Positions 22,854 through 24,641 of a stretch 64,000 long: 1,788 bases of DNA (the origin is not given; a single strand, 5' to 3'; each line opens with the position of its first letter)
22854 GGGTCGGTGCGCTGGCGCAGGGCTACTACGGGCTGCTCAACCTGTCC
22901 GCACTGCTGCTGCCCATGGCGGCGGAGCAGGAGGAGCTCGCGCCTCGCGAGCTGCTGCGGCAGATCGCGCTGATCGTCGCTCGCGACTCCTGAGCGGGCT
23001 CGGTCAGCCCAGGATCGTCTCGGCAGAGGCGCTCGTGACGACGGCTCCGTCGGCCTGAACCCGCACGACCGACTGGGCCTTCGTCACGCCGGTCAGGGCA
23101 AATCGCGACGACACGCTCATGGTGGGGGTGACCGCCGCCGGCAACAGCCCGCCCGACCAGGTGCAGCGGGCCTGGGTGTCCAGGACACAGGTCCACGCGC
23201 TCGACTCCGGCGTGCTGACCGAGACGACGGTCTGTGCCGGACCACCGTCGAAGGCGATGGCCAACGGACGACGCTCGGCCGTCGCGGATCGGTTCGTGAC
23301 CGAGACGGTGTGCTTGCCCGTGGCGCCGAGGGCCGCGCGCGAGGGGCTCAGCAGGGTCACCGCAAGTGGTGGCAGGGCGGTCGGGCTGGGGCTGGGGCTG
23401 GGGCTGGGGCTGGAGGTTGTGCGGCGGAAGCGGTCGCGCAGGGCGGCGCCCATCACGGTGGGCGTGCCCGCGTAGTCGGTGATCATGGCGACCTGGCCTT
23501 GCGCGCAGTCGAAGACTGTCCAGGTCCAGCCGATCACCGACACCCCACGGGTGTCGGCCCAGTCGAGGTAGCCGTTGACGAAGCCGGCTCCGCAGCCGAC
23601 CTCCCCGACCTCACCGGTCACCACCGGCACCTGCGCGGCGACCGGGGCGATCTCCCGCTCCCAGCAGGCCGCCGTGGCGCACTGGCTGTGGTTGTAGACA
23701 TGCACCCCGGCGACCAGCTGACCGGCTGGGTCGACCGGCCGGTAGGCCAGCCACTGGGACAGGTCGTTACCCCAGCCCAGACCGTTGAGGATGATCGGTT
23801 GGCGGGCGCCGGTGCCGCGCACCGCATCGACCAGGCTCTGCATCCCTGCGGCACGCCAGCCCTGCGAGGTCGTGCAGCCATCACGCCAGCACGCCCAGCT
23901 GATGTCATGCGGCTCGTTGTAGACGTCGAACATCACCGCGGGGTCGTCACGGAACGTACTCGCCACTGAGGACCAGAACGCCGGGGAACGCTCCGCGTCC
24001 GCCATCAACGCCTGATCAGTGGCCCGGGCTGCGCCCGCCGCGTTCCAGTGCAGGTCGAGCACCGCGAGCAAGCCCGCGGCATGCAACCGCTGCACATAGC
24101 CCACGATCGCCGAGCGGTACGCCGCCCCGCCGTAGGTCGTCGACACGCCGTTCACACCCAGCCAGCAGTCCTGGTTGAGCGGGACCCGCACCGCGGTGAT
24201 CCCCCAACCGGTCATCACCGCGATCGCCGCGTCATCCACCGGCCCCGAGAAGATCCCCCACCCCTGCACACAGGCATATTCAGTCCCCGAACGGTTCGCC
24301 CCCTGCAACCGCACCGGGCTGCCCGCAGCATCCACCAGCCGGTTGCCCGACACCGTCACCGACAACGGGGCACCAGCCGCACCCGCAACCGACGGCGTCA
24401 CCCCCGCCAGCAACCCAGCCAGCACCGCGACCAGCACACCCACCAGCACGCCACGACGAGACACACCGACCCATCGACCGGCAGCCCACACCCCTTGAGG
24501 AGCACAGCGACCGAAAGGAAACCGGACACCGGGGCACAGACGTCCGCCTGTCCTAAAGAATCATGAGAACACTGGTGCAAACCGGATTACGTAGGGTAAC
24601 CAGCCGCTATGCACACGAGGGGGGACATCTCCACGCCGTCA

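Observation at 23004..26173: Second GT2 synthase + LPFTG mini-protein module, next to a secreted GH5 glucanase and lacking its own sorting enzyme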

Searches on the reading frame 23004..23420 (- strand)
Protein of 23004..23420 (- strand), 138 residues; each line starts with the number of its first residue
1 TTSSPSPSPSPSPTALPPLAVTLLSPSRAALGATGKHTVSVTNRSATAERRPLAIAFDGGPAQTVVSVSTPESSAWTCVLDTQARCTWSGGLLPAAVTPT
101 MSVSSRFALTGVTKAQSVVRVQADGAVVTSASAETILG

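Call 78: search_protein_families(library=pfam, proteins=[window:23004-23420:-], max_evalue=0.01)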
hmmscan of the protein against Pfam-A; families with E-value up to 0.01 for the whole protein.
window:23004-23420:- (138 aa): 0 families
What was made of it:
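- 23004..24491 (-): Secreted GH5 glycoside hydrolase, divergent neighbour. Not a conserved part of the cassette. The C-terminal 138 aa have no Pfam domain (call 78).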

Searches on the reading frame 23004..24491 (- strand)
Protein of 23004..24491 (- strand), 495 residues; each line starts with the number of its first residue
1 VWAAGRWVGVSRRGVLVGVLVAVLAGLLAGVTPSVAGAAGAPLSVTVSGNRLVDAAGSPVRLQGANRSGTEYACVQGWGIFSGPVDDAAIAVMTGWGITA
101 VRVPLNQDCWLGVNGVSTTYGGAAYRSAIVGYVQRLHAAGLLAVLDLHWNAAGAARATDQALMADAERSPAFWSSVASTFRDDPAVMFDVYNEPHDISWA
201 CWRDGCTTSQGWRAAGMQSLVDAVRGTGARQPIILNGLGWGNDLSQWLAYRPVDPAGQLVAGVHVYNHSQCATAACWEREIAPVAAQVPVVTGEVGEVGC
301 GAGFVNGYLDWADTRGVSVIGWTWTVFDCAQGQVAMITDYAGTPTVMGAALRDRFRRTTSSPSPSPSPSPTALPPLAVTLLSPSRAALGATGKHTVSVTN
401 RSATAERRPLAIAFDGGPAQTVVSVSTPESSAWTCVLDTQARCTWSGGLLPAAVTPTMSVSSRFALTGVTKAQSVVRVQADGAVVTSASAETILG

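Call 6: search_protein_families(library=ncbifam, proteins=[window:23004-24491:-], max_evalue=0.01)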
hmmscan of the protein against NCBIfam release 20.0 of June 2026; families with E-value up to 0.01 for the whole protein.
window:23004-24491:- (495 aa): 0 families

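Call 7: search_protein_families(library=pfam, proteins=[window:23004-24491:-], max_evalue=0.01)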
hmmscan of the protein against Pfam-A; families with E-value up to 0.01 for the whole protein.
window:23004-24491:- (495 aa): 1 family
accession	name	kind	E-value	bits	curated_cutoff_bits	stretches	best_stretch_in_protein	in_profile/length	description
PF00150.24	Cellulase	-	1.3e-26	94.2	23.5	1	53-326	1-270/272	Cellulase (glycosyl hydrolase family 5)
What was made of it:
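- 23004..24491 (-): PF00150, 94 bits (call 7).
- Checked: The ORF at 23004-24491 (-) is a GH5 (PF00150, 94 bits, call 7) with a signal-peptide-like N-terminus.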

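Call 42: search_solved_structures(query=window:23004-24491:-, max_evalue=0.001)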
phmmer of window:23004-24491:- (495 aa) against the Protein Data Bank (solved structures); distinct sequences matched with E-value up to 0.001: 31.
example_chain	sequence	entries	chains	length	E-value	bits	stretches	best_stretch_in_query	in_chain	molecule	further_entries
4hty_A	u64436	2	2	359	7.1e-10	41.7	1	45-352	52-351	Cellulase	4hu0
9p41_A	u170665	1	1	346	1.8e-09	40.4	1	60-247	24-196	Endoglucanase Cel5A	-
8fc0_A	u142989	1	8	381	3.8e-08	36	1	37-242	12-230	CelE2 (Fragment)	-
8bn7_CCC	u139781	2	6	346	3.2e-06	29.6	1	45-300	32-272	Cellulase, putative, cel5C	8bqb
5wh8_A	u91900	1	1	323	1.7e-05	27.2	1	45-325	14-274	Putative carbohydrate-active enzyme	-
1h1n_A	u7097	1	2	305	7.6e-05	25.1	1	64-270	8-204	ENDO TYPE CELLULASE ENGI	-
1gzj_A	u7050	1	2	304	9e-05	24.9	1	64-312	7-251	EGI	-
7r2a_A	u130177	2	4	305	9.6e-05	24.8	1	64-269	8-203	EGI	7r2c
5hpc_A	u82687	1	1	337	0.00011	24.6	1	60-239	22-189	Cellulase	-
5d8w_A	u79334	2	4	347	0.00012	24.5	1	133-240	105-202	Endoglucanase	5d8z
4w7u_A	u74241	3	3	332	0.00015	24.2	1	60-239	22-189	Cellulase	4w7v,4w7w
6gjf_A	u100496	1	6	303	0.00016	24.1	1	45-338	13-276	ENDOGLUCANASE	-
5hnn_A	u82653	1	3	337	0.00016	24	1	60-239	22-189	Cellulase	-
5hos_A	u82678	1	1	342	0.00021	23.6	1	60-243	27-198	Cellulase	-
1bqc_A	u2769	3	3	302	0.00022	23.6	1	141-326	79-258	PROTEIN (BETA-MANNANASE)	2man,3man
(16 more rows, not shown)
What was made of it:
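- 23004..24491 (-): Weak matches to solved cellulases, best E 7e-10 (call 42).
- The GH5 has a signal-peptide-like N-terminus and a cellulase-family domain (calls 7, 42).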
